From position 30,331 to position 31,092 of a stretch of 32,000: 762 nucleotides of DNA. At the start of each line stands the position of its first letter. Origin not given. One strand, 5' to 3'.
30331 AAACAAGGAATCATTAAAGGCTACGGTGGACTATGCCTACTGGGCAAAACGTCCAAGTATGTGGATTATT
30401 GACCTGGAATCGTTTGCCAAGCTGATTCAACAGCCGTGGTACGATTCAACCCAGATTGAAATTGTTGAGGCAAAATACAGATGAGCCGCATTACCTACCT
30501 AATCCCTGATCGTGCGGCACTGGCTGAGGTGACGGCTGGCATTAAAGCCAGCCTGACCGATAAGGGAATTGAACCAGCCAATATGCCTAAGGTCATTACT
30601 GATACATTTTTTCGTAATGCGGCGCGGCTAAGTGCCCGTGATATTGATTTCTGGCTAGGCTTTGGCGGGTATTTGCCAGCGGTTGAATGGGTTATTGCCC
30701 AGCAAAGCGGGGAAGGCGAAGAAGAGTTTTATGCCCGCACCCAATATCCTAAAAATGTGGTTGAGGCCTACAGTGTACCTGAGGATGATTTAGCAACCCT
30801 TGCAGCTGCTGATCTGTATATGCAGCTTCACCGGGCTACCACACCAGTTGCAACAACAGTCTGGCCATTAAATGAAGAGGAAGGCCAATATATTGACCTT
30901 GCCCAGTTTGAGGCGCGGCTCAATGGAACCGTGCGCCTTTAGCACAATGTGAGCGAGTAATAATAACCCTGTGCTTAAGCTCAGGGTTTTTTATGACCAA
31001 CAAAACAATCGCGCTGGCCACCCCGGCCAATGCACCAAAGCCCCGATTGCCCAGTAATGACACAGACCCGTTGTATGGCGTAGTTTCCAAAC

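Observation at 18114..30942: ~13 kb Dar-like module of giant, probably capsid-delivered effector proteins in one transcription unit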

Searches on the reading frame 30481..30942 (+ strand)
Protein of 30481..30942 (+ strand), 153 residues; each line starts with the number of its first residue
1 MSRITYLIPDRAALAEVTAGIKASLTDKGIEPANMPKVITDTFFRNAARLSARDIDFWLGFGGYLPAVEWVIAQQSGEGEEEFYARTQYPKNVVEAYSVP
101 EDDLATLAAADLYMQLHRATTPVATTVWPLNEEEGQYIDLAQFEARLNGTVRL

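Call 3: search_protein_families(library=pfam, proteins=[window:30481-30942:+], max_evalue=0.01)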
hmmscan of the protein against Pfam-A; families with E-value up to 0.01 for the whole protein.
window:30481-30942:+ (153 aa): 0 families

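Call 4: search_protein_families(library=phrogs, proteins=[window:30481-30942:+], max_evalue=0.001)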
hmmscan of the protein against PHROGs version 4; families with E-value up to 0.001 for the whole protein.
window:30481-30942:+ (153 aa): 0 families

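Call 59: find_homologous_proteins(query=window:30481-30942:+, max_evalue=0.01)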
Query window:30481-30942:+ (153 aa): 13 proteins with E <= 0.01 among 131 candidates.
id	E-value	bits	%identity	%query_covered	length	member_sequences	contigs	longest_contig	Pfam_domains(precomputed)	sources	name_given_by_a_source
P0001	6.6e-88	310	92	100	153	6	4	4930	-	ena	-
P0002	6.8e-70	251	76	100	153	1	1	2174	-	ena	-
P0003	4.1e-53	197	63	100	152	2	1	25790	-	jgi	jgi:hypothetical protein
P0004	5.6e-53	196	62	95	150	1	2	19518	-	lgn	-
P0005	1.5e-50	189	59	97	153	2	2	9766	-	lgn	-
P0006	5.5e-50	187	60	95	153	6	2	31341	-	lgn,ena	-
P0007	1.5e-49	185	60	95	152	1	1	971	-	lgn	-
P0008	3.8e-48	181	58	95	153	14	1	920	-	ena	-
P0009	8.8e-47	176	58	95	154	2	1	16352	-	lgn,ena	-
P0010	3.3e-44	168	55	95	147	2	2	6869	-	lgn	-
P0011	1.4e-40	156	53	96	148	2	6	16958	-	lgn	-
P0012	3.7e-39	152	53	95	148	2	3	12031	-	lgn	-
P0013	2.0e-19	88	52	56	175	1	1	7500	-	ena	-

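Call 63: find_encoding_contigs(protein=P0001, flank=10000, max_places=4)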
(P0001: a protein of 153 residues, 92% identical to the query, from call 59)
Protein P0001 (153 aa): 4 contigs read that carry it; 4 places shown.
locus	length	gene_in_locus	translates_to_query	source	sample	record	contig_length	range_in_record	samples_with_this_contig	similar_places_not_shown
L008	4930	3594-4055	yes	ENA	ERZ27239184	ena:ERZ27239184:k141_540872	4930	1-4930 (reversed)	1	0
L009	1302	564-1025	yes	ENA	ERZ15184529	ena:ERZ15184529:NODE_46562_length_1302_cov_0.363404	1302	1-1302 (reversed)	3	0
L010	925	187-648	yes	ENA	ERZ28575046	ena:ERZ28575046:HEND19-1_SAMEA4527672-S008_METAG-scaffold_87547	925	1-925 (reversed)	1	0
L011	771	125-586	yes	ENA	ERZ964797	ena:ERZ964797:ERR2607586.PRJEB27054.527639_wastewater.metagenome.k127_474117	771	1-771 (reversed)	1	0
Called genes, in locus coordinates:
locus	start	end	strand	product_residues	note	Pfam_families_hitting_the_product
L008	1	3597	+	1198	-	?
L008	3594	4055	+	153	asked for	-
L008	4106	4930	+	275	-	?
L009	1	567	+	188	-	?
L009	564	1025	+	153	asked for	-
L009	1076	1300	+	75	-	?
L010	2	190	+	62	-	?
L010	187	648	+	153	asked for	-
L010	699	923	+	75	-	?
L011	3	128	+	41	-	?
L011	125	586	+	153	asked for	-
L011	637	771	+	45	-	?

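Call 64: find_encoding_contigs(protein=P0006, flank=10000, max_places=3)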
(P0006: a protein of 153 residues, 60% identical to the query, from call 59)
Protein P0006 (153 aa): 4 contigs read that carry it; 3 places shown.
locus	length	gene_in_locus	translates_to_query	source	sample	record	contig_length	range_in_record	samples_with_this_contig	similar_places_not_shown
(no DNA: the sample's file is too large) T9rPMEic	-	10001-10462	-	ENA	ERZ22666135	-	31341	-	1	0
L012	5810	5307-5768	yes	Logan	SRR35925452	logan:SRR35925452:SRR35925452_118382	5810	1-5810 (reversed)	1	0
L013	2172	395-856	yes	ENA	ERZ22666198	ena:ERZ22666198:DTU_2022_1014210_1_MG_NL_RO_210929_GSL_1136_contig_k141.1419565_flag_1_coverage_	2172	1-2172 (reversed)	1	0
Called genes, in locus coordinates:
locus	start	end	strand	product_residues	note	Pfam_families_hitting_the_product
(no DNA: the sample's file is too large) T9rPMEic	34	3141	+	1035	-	-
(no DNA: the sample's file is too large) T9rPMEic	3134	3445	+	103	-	-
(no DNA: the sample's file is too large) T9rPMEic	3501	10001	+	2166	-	PF07669:Eco57I, PF00176:SNF2-rel_dom (weak), PF28555:Helicase_dom (weak)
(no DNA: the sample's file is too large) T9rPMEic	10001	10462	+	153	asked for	-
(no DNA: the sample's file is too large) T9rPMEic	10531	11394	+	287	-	-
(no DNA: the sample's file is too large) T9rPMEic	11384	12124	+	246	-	-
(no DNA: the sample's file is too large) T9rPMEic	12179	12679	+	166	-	-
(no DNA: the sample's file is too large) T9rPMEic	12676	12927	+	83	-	-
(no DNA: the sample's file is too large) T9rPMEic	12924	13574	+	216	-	PF13539:Peptidase_M15_4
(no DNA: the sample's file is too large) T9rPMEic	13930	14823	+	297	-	PF01051:Rep3_N, PF21205:Rep3_C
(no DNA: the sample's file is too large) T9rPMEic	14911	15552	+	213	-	PF01656:CbiA, PF09140:MipZ (weak), PF13614:AAA_31 (weak)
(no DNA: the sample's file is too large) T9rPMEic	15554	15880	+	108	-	-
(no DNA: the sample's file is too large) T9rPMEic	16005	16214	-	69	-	?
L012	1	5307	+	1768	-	?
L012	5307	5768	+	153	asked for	-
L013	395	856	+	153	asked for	-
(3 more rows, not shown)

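Call 65: search_protein_families(library=phrogs, proteins=[window:30481-30942:+], max_evalue=5)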
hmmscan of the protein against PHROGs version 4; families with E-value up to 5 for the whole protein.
window:30481-30942:+ (153 aa): 1 family
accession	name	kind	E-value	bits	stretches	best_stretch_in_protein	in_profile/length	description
phrog_1629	-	moron, auxiliary metabolic gene and host takeover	0.015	16.3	1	40-140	30-126/138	Ulx-like anti-restriction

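Call 67: find_encoding_contigs(protein=P0003, flank=10000, max_places=2)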
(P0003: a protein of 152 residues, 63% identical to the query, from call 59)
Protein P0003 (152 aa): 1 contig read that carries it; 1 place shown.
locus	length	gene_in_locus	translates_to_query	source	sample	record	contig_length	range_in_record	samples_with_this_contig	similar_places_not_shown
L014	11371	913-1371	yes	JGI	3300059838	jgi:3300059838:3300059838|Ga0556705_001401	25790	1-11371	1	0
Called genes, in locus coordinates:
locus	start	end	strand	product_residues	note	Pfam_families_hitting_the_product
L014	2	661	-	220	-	?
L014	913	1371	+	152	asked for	-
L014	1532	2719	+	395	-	PF13784:Fic_N, PF02661:Fic, PF21248:SoFic-like_C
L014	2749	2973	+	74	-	PF13560:HTH_31 (weak), PF01381:HTH_3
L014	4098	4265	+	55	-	PF13333:rve_2, PF13683:rve_3 (weak)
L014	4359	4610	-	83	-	PF13561:adh_short_C2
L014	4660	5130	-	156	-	PF00106:adh_short, PF08659:KR, PF01370:Epimerase (weak), PF13561:adh_short_C2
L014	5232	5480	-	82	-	PF08028:Acyl-CoA_dh_2 (weak), PF00441:Acyl-CoA_dh_1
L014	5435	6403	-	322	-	PF02771:Acyl-CoA_dh_N, PF02770:Acyl-CoA_dh_M, PF00441:Acyl-CoA_dh_1, PF08028:Acyl-CoA_dh_2 (weak)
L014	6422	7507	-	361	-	PF01636:APH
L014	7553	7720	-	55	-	-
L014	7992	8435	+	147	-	PF04940:BLUF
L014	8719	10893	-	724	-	PF00141:peroxidase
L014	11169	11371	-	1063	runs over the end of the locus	PF00873:ACR_tran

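Call 68: find_encoding_contigs(protein=P0004, flank=10000, max_places=2)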
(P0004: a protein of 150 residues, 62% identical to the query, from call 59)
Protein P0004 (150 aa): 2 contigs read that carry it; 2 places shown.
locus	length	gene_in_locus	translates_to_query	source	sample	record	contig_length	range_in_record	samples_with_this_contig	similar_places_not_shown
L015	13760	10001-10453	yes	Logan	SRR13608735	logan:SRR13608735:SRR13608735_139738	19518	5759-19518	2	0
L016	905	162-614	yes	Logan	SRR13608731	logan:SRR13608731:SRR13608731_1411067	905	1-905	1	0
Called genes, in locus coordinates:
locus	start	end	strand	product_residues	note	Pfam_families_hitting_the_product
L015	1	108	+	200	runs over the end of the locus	-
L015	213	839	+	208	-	-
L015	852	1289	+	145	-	-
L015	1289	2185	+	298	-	-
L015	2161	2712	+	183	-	-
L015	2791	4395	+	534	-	-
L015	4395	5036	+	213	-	-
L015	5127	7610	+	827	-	PF18788:DarA_N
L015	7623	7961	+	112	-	-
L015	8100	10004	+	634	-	PF18763:ddrB-ParB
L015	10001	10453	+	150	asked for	-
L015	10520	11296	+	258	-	-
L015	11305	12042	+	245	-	-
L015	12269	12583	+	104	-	-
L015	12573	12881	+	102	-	-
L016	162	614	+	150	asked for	-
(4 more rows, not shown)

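Call 69: find_encoding_contigs(protein=P0011, flank=10000, max_places=2)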
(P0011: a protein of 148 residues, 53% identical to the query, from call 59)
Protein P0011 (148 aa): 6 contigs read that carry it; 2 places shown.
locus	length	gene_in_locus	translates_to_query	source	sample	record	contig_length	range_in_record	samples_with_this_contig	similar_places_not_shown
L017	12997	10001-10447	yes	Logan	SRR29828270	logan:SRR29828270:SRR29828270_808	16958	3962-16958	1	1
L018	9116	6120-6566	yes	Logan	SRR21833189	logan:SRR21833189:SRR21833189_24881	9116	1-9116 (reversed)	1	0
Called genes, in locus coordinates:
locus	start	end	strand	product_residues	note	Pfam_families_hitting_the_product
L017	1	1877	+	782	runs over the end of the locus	PF18788:DarA_N, PF18798:LPD3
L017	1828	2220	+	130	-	-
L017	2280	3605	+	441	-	PF18763:ddrB-ParB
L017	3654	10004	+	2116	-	PF07669:Eco57I, PF04851:ResIII (faint), PF00176:SNF2-rel_dom, PF28555:Helicase_dom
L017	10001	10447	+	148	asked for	-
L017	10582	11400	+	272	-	-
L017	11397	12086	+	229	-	-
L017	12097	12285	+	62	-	-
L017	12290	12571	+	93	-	-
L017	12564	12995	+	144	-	?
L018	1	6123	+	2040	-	?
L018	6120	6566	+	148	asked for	-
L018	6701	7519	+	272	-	-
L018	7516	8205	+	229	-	-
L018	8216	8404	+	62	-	-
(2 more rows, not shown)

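Call 80: predict_structure(alignment_id=A4)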
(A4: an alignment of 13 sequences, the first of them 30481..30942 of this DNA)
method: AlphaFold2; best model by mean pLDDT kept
length: 153 residues; sequences in the alignment: 13
mean_pLDDT: 83.1   pTM: 0.73
mean pLDDT of the five models: 83.1, 81.4, 80.6, 80.4, 75.6
residues with pLDDT >= 90: 83; 70-90: 32; 50-70: 33; < 50: 5
segments of 3 or more residues with pLDDT < 50: 151-153
pLDDT, mean of each block of 10 residues (from residue 1): 63 90 97 96 92 84 93 96 94 92 95 84 58 65 61 44
secondary structure, 60 per line:
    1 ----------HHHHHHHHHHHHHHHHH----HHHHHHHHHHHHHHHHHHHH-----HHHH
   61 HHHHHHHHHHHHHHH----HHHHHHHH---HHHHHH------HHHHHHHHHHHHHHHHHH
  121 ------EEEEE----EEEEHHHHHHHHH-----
elements in order: H11-27 H32-51 H57-75 H80-87 H91-96 H103-120 E127-131 E136-139 H140-148

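Call 82: fold_search(model_id=the predicted structure, library=viral)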
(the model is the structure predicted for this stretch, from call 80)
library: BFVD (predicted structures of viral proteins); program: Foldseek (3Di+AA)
matches with E <= 10: 120; with E <= 0.001: 0
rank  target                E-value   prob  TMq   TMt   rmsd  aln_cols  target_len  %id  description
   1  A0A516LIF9            8.7e-01  0.08  0.21  0.16  16.9       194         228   13  (no name in the UniProt tables at hand)
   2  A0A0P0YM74            9.3e-01  0.18  0.30  0.16  14.8       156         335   12  (no name in the UniProt tables at hand)
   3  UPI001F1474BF         9.8e-01  0.25  0.30  0.37   7.5       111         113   11  (no name look-up for this kind of identifier)
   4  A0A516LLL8            1.1e+00  0.04  0.14  0.14  22.2       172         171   14  (no name in the UniProt tables at hand)
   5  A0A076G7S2            1.5e+00  0.10  0.24  0.27  12.4       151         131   14  Uncharacterized protein [Bacillus phage Bobb]
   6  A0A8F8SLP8            1.9e+00  0.08  0.23  0.23  15.6       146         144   12  (no name in the UniProt tables at hand)
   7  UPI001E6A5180         2.0e+00  0.03  0.17  0.16  15.3       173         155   14  (no name look-up for this kind of identifier)
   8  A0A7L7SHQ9            2.1e+00  0.06  0.19  0.22  12.0       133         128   15  Uncharacterized protein [Gordonia phage Archimedes]
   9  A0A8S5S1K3            2.2e+00  0.06  0.20  0.21  15.4       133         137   13  Nucleoside triphosphate pyrophosphohydrolase [Siphoviridae sp. ctCIv11]
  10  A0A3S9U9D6            2.5e+00  0.09  0.19  0.25  12.9       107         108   14  Helix-turn-helix DNA binding protein [Mycobacterium phage Raela]
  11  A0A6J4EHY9            2.6e+00  0.12  0.30  0.18  15.2       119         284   11  (no name in the UniProt tables at hand)
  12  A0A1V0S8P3            2.6e+00  0.06  0.24  0.08  20.2       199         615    8  Dynamin N-terminal domain-containing protein [Catovirus CTV1]
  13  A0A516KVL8            2.6e+00  0.03  0.16  0.18  18.4       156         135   14  (no name in the UniProt tables at hand)
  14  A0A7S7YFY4            2.9e+00  0.02  0.16  0.16  17.5       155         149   14  Uncharacterized protein [Medusavirus stheno T3]
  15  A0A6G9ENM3            2.9e+00  0.02  0.14  0.05  19.5       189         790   15  RNA-dependent RNA polymerase [Erysiphales associated mitovirus 1]
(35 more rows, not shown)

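Call 107: search_protein_representatives(alignment_id=A4)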
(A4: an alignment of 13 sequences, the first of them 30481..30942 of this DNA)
Query: 13 sequences, 151 profile positions. Proteins with E-value up to 0.001 (for the whole library): 14; up to 1e-10: 9; up to 1e-30: 5. The best 14 are listed.
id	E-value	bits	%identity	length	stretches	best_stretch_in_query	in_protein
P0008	1.7e-75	268.3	-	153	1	2-149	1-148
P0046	3.7e-52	192.5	-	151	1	1-149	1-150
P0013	4.3e-36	140.4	-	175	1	2-92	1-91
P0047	1.9e-35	138.3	-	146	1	2-147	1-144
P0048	2.1e-31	125.1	-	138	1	45-147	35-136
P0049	7.7e-26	107.1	-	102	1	2-104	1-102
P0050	5.2e-23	97.9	-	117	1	32-116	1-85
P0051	5.4e-21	91.3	-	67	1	84-148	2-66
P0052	5.5e-11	58.8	-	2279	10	111-148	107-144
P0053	3.0e-09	53.2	-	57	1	93-147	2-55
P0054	1.6e-06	44.4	-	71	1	106-146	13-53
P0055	3.7e-06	43.2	-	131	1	114-148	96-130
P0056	9.7e-05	38.6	-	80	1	96-147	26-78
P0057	6.7e-04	35.8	-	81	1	5-67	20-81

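Call 109: search_protein_families(library=padloc, proteins=[window:30481-30942:+], max_evalue=0.001)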
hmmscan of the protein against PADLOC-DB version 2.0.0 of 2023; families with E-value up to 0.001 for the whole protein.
window:30481-30942:+ (153 aa): 0 families

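Call 110: search_protein_families(library=ncbifam, proteins=[window:30481-30942:+], max_evalue=0.001)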
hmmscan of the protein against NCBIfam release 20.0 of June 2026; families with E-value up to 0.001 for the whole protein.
window:30481-30942:+ (153 aa): 0 families
